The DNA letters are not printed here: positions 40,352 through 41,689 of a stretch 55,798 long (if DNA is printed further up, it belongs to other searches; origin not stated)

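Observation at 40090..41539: Coiled-coil/2-TM protein plus 2-TM partner wedged between hsdM and hsdS: candidate membrane effector pair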

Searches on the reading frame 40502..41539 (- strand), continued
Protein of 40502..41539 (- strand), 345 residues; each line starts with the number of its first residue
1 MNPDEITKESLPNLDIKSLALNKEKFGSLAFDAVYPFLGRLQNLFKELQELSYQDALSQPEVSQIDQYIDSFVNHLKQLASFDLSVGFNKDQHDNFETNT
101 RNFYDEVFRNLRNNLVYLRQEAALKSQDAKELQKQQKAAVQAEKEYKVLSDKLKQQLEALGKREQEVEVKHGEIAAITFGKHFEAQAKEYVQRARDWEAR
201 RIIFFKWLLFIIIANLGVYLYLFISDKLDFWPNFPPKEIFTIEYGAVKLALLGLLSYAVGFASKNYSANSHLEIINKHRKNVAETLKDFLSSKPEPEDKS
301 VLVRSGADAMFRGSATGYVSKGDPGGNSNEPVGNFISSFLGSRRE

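Call 32: list_cluster_members(proteins=[P0164, P0171, P0180, P0187, P0195, P0203, P0209, P0215, P0220, P0158])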
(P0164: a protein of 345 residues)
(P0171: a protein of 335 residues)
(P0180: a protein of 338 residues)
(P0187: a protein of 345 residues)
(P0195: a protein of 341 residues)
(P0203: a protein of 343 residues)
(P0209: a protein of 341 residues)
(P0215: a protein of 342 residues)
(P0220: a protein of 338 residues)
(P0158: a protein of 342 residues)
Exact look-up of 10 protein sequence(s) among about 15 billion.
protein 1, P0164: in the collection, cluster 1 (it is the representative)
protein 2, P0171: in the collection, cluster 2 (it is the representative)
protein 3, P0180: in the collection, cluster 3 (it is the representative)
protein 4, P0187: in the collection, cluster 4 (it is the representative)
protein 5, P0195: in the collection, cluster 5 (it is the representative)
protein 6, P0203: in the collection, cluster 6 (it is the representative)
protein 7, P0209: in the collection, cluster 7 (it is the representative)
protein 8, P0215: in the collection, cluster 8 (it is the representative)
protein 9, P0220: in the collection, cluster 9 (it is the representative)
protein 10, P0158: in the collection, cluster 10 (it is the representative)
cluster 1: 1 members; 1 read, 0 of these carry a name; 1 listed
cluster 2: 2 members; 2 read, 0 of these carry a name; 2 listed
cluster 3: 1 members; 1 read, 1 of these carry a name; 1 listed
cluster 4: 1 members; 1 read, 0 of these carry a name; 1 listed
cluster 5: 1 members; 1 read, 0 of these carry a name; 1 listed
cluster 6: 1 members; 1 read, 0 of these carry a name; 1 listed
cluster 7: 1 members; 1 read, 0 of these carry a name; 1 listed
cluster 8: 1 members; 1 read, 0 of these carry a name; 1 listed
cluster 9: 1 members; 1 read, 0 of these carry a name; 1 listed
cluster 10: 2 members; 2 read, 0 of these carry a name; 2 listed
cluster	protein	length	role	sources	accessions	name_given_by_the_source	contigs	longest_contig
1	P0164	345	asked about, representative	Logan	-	-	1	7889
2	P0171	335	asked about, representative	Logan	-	-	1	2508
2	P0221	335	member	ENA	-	-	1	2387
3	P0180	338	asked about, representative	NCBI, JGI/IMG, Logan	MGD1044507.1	MAG: hypothetical protein ABR936_04145 [Bacteroidota bacterium] | hypothetical protein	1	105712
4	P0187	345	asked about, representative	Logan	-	-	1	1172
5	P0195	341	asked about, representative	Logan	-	-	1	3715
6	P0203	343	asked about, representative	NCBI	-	-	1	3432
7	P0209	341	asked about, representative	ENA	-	-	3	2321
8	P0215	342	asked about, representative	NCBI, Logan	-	-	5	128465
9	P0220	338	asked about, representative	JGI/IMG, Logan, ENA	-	-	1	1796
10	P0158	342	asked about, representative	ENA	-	-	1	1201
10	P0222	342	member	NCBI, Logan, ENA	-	-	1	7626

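Call 34: find_encoding_contigs(protein=P0180, flank=8000, max_places=2)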
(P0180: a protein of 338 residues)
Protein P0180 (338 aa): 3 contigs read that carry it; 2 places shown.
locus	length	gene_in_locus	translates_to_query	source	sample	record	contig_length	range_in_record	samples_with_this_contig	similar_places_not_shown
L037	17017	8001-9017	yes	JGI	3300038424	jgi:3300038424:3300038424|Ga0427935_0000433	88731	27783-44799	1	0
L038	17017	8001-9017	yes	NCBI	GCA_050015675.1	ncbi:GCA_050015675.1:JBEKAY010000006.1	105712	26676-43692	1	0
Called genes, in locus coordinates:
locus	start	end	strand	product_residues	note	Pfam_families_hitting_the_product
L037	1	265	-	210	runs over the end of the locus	-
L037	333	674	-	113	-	PF04342:DMT_6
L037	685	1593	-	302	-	PF00892:EamA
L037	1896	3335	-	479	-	-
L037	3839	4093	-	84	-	PF03083:MtN3_slv, PF04193:PQ-loop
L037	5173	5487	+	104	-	PF00011:HSP20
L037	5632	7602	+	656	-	PF00012:HSP70, PF14450:FtsA (faint), PF06723:MreB_Mbl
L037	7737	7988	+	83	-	-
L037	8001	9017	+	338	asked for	-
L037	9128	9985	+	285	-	-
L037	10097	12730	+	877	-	PF02861:Clp_N, PF23569:NBD_SMAX1, PF00004:AAA, PF17871:AAA_lid_9, PF07724:AAA_2, PF00004:AAA, PF07728:AAA_5, PF10431:ClpB_D2-small, +7 more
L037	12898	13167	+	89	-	-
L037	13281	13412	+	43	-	-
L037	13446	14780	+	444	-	PF22458:RsmF-B_ferredox, PF01189:Methyltr_RsmB-F, PF01209:Ubie_methyltran (weak), PF13649:Methyltransf_25 (weak), PF13847:Methyltransf_31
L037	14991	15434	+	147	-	PF07719:TPR_2 (faint), PF13174:TPR_6 (faint), PF13432:TPR_16 (faint), PF13428:TPR_14 (faint)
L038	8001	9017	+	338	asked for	-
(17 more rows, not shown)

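Call 35: find_encoding_contigs(protein=P0215, flank=8000, max_places=3)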
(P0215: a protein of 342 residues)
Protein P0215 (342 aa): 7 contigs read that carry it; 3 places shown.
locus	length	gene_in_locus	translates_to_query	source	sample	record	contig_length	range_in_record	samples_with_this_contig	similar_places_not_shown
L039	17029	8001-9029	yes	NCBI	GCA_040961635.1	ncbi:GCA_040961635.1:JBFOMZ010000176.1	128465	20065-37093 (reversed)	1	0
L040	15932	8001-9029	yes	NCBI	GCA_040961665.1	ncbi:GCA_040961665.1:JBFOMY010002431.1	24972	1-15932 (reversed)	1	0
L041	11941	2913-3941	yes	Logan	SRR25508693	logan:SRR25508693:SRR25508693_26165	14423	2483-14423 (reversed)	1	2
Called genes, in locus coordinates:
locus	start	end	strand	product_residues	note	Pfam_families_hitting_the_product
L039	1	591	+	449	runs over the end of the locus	PF02897:Peptidase_S9_N, PF00326:Peptidase_S9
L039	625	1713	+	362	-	PF00144:Beta-lactamase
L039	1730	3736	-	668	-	PF02129:Peptidase_S15, PF00326:Peptidase_S9 (faint), PF08530:PepX_C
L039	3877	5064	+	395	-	-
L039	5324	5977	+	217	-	-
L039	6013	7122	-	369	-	PF13102:Phage_int_SAM_5 (weak), PF24624:Int_N, PF00589:Phage_integrase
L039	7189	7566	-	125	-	-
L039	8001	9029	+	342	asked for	-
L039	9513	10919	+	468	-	PF18862:ApeA_NTD1, PF18739:HEPN_Apea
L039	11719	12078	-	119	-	-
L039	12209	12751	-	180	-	-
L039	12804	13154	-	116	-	-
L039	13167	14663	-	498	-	-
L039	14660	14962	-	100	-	-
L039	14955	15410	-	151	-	-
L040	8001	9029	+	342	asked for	-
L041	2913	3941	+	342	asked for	-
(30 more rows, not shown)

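Call 36: find_homologous_proteins(query=A2, max_evalue=0.00001)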
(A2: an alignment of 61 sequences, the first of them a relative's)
Query A2 (61 sequences) (345 aa, profile of the alignment): 56 proteins with E <= 0.00001 among 8000 candidates.
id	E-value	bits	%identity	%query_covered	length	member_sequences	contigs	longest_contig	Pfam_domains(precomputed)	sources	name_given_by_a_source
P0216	1.0e-93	332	23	69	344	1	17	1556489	-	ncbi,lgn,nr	ncbi:MAG: hypothetical protein IPN85_17235 [Flavobacteriales bacterium]|nr:hypothetical protein [Fla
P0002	5.6e-90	320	94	100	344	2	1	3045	-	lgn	-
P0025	1.5e-89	319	46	97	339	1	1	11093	-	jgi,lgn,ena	-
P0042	2.7e-89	318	43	98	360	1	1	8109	-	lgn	-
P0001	5.9e-89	317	100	100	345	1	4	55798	-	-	-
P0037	8.1e-88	313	44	98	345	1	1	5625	-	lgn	-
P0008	1.1e-87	312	60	99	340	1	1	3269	-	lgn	-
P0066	1.2e-87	312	35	100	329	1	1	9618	-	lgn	-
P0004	2.3e-87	311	79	100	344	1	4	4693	-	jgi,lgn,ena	-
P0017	2.7e-86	308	50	99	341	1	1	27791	-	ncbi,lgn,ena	-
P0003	3.8e-86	307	79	99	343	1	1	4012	-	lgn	-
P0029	4.5e-86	307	44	97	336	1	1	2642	-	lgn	-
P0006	6.9e-86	307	76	100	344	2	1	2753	-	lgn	-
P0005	8.1e-86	306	77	100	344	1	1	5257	-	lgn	-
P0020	3.0e-85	304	50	99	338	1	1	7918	-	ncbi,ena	-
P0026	1.5e-84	302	47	94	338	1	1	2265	PF22738.2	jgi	-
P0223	6.1e-84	300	26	64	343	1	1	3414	-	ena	-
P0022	7.0e-83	297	49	99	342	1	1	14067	-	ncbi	-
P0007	2.0e-81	292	74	100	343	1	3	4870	-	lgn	-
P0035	2.9e-80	288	46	98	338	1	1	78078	PF22738.2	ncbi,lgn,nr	ncbi:MAG: hypothetical protein Q8P07_01455 [bacterium]|nr:hypothetical protein [bacterium]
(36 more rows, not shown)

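Call 37: search_protein_families(library=pfam, proteins=[L018:296-2284:+, L018:3322-5121:+, L036:2295-4865:+, L017:687-2501:+, L017:2508-3389:+, L011:496-1539:+, L032:1518-3185:+, L003:7544-9403:-, L010:807-2768:+, L026:38-1696:+], max_evalue=0.0001)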
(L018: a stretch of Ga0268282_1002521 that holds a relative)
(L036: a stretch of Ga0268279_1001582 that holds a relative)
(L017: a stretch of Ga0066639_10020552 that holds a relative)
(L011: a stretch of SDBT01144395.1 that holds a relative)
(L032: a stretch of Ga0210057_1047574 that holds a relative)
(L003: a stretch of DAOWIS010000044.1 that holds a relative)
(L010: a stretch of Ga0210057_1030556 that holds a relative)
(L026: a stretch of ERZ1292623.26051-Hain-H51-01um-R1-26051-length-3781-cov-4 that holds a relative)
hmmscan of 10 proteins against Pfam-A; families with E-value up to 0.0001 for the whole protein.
L018:296-2284:+ (662 aa): 2 families
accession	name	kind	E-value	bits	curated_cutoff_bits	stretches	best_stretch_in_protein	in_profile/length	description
PF01555.25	N6_N4_Mtase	-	1e-32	114.3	26.7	1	202-523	1-219/221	DNA methylase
PF12564.13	TypeIII_RM_meth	-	1.3e-19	70.6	25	1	39-94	1-56/56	Type III restriction/modification enzyme methylation subunit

L018:3322-5121:+ (599 aa): 6 families
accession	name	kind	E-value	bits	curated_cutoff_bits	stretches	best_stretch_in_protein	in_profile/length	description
PF13175.12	AAA_15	-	4.2e-69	234.4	32.1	1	3-373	1-373/374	AAA ATPase domain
PF13304.12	AAA_21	-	5.6e-17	63.2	27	1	28-374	1-303/304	AAA domain, putative AbiEii toxin, Type IV TA system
PF13476.12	AAA_23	-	4.6e-08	34.4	27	1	7-255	1-199/201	AAA domain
PF02463.25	SMC_N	-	1.8e-06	28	40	1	5-50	2-48/220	RecF/RecN/SMC N terminal domain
PF11398.14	DUF2813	-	1.6e-05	24.9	21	0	22-54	19-50/372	Protein of unknown function (DUF2813)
PF13555.12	AAA_29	-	5.8e-05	23.2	27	0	6-48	2-44/61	P-loop containing region of AAA domain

L036:2295-4865:+ (856 aa): 3 families
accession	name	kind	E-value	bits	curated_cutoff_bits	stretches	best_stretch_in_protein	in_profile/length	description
PF04851.21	ResIII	-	4.4e-33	114.9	22.5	1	35-231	2-163/164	Type III restriction enzyme, res subunit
PF18766.7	SWI2_SNF2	-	3.5e-08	33.8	26.7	1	71-273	27-196/221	SWI2/SNF2 ATPase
PF00270.35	DEAD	-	1e-06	29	26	1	66-231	18-161/167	DEAD/DEAH box helicase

L017:687-2501:+ (604 aa): 0 families

L017:2508-3389:+ (293 aa): 0 families

L011:496-1539:+ (347 aa): 0 families

L032:1518-3185:+ (555 aa): 2 families
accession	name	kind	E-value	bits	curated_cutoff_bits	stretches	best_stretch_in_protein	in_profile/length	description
PF04851.21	ResIII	-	4.3e-17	62.9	22.5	1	158-331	2-163/164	Type III restriction enzyme, res subunit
PF10544.15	T5orf172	-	1.4e-06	29.1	20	1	27-138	1-100/101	T5orf172 domain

L003:7544-9403:- (619 aa): 9 families
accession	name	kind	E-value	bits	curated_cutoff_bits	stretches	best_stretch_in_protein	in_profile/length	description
PF00717.28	Peptidase_S24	-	7.8e-31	106.6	23.3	1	83-196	1-116/116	Peptidase S24-like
PF02384.22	N6_Mtase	-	1.3e-22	81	20.4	1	227-456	18-262/311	N-6 DNA Methylase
PF07669.17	Eco57I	-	1.6e-18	67.8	25.3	1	304-408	69-171/171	Eco57I restriction-modification methylase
PF01726.22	LexA_DNA_bind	-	7.3e-16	58.2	23.7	1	6-66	4-64/65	LexA DNA binding domain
PF05175.20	MTS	-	3.1e-08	33.9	23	1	245-333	21-113/170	Methyltransferase small domain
PF20473.4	MmeI_Mtase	-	2.3e-07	30.7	27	0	248-278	11-41/259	MmeI, DNA-methyltransferase domain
PF13649.12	Methyltransf_25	-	1.5e-06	29.2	27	1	260-344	1-89/97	Methyltransferase domain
PF13847.12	Methyltransf_31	-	1.9e-06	28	27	1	259-308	6-56/145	Methyltransferase domain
PF01170.24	UPF0020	-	8.8e-05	22.7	22.3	0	259-340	31-143/197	RMKL-like, methyltransferase domain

L010:807-2768:+ (653 aa): 4 families
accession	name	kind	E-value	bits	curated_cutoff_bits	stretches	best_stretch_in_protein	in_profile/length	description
PF02384.22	N6_Mtase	-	3e-37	129.1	20.4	1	315-604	4-237/311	N-6 DNA Methylase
PF13588.12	HSDR_N_2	-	4.2e-21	75.6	25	1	71-180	1-110/110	Type I restriction enzyme R protein N terminus (HSDR_N)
PF07669.17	Eco57I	-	1.3e-11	45.3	25.3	1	395-559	3-165/171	Eco57I restriction-modification methylase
PF20473.4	MmeI_Mtase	-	2.3e-05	24.1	27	1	355-486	20-152/259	MmeI, DNA-methyltransferase domain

L026:38-1696:+ (552 aa): 3 families
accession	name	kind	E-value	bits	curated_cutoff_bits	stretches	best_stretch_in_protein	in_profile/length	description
PF02384.22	N6_Mtase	-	1.4e-36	126.9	20.4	1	217-481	4-233/311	N-6 DNA Methylase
PF07669.17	Eco57I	-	4.1e-10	40.5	25.3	1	295-460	2-165/171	Eco57I restriction-modification methylase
PF13588.12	HSDR_N_2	-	3.4e-08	34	25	1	13-81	40-110/110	Type I restriction enzyme R protein N terminus (HSDR_N)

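Call 44: search_protein_families(library=pfam, alignment_id=A2, max_evalue=0.1)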
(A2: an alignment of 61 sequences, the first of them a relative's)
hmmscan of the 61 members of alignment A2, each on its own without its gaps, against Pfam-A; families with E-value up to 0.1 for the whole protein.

A. member 1, P0001 (345 aa): 2 families
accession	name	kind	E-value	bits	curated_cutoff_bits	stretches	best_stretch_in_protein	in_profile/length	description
PF02593.20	DUF166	-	0.027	14.5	24.4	1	55-177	29-150/221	Domain of unknown function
PF10046.14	BLOC1_2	-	0.098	13.5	33.4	0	116-177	9-70/96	Biogenesis of lysosome-related organelles complex-1 subunit 2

B. families by the number of members that match (of 61 scanned): 142 families (the first 25 are shown)
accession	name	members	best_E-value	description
PF24838.2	8xMP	8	4.3e-05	Octameric membrane protein family (8xMP)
PF19658.4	DUF6161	8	0.00011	Family of unknown function (DUF6161)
PF20990.2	DUF2207_C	6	0.0028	Predicted membrane protein (DUF2207) C-terminal domain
PF05987.18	DUF898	5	0.0022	Bacterial protein of unknown function (DUF898)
PF00430.23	ATP-synt_B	3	0.013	ATP synthase B/B' CF(0)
PF04144.18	SCAMP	3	0.016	SCAMP family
PF01970.21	TctA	2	8.3e-05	Tripartite tricarboxylate transporter TctA family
PF06856.16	AcMNPV_Orf17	2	0.00037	Autographa californica nuclear polyhedrosis virus (AcMNPV), Orf17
PF04108.17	ATG17_like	2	0.0016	Autophagy protein ATG17-like domain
PF25592.1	DUF7937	2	0.0058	Domain of unknown function (DUF7937)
PF04893.22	Yip1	2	0.0068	Yip1 domain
PF03189.18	Otopetrin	2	0.0076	Otopetrin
PF13089.11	PP_kinase_N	2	0.0084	Polyphosphate kinase N-terminal domain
PF05659.16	RPW8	2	0.016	Arabidopsis broad-spectrum mildew resistance protein RPW8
PF11727.13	ISG65-75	2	0.03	Invariant surface glycoprotein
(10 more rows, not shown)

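Call 47: search_solved_structures(query=A2, max_evalue=10, show_alignments=2)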
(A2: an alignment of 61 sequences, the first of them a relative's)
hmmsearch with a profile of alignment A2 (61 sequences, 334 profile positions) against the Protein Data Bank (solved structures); distinct sequences matched with E-value up to 10: 63 (the best 60 are shown).
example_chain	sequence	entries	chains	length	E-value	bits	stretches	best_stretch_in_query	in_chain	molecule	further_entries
3g6b_A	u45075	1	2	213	8.4e-05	25.1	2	126-178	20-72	Methyl-accepting chemotaxis protein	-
3g67_A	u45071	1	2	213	0.00019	23.9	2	126-178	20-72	Methyl-accepting chemotaxis protein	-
7cbc_A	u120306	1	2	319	0.017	17.5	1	114-173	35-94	De novo designed switch protein caging a hemagglutinin binder (sCageHA267_1S)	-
4u6u_B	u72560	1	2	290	0.027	16.8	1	14-109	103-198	Cog5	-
4xa3_A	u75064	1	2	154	0.029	16.8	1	93-172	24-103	Gp7-MYH7(1361-1425)-Eb1 chimera protein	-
7jh5_A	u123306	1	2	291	0.03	16.7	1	115-175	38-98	Co-LOCKR: de novo designed protein switch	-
8th8_S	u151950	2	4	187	0.092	15.1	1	85-176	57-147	Coiled-coil domain-containing protein 153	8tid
8u1a_A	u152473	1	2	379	0.14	14.5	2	122-173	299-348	Designed Near Infrared Fluorescent Protein MC7BP34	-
7v1k_A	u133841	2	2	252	0.14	14.5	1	105-171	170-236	Isoform 2 of Nuclear autoantigenic sperm protein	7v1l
7zr2_A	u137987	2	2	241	0.22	13.9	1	68-190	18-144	Spike protein S2',Chimeric protein mimic of SARS-CoV-2 Spike HR1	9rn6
3o0z_A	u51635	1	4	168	0.25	13.7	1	46-167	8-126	Rho-associated protein kinase 1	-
4zry_B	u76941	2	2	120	0.28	13.5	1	115-171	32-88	Keratin, type II cytoskeletal 1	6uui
6jfv_B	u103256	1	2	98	0.32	13.3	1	95-165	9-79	Keratin, type II cytoskeletal 5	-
5cx2_A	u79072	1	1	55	0.46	12.8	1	119-170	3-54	Coronin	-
1r05_A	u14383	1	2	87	0.47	12.8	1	93-171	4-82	Max protein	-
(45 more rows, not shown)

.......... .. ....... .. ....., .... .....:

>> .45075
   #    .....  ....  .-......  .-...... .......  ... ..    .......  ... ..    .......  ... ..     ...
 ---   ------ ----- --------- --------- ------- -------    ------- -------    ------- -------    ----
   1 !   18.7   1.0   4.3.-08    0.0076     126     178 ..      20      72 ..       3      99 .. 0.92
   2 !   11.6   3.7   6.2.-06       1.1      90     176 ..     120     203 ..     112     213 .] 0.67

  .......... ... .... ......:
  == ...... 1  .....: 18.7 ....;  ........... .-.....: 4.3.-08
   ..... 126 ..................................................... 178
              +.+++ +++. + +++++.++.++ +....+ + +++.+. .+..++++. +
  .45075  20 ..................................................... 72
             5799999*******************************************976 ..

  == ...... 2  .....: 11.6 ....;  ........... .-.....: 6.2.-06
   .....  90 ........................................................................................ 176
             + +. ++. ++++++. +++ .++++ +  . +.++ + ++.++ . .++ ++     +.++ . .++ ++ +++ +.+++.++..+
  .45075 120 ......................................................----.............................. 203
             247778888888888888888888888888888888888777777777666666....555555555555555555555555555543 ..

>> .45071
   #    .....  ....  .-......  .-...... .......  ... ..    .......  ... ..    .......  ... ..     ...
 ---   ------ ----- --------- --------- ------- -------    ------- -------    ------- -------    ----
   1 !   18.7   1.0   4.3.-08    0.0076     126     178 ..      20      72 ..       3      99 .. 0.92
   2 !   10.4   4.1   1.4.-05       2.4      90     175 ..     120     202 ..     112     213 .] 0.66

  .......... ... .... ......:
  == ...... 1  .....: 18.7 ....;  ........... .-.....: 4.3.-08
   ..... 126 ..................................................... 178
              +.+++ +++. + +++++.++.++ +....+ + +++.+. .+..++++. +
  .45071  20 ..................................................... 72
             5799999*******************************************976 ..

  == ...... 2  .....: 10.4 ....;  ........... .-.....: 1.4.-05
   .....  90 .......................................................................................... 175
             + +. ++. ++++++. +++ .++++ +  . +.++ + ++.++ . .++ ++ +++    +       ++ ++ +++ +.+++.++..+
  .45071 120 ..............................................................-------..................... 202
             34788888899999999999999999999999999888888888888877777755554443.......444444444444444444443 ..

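Call 48: find_encoding_contigs(protein=P0216, flank=8000, max_places=3)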
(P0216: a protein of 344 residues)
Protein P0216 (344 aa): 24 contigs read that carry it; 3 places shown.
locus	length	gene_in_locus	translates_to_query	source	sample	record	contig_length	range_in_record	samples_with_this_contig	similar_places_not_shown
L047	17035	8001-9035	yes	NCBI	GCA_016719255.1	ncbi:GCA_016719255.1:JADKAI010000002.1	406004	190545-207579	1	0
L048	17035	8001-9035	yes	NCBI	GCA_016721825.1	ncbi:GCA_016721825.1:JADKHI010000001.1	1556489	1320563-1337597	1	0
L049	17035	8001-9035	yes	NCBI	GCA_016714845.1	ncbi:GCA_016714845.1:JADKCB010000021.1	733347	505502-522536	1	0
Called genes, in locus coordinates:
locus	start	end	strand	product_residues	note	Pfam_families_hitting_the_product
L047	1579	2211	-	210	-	PF14371:DUF4412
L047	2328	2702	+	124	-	PF08378:NERD (weak), PF02021:UPF0102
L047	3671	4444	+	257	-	PF01479:S4, PF13275:S4_2 (faint), PF00849:PseudoU_synth_2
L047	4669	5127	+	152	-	PF13431:TPR_17 (faint)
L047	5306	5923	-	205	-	PF00041:fn3 (weak)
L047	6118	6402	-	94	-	-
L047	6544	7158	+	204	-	-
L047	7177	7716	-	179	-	-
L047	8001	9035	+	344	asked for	-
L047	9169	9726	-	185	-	PF08242:Methyltransf_12 (weak)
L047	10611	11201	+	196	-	PF18962:Por_Secre_tail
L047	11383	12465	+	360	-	PF18962:Por_Secre_tail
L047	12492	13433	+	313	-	PF18962:Por_Secre_tail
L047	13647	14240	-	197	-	PF11810:DUF3332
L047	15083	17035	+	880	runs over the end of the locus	-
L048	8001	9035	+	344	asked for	-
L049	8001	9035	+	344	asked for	-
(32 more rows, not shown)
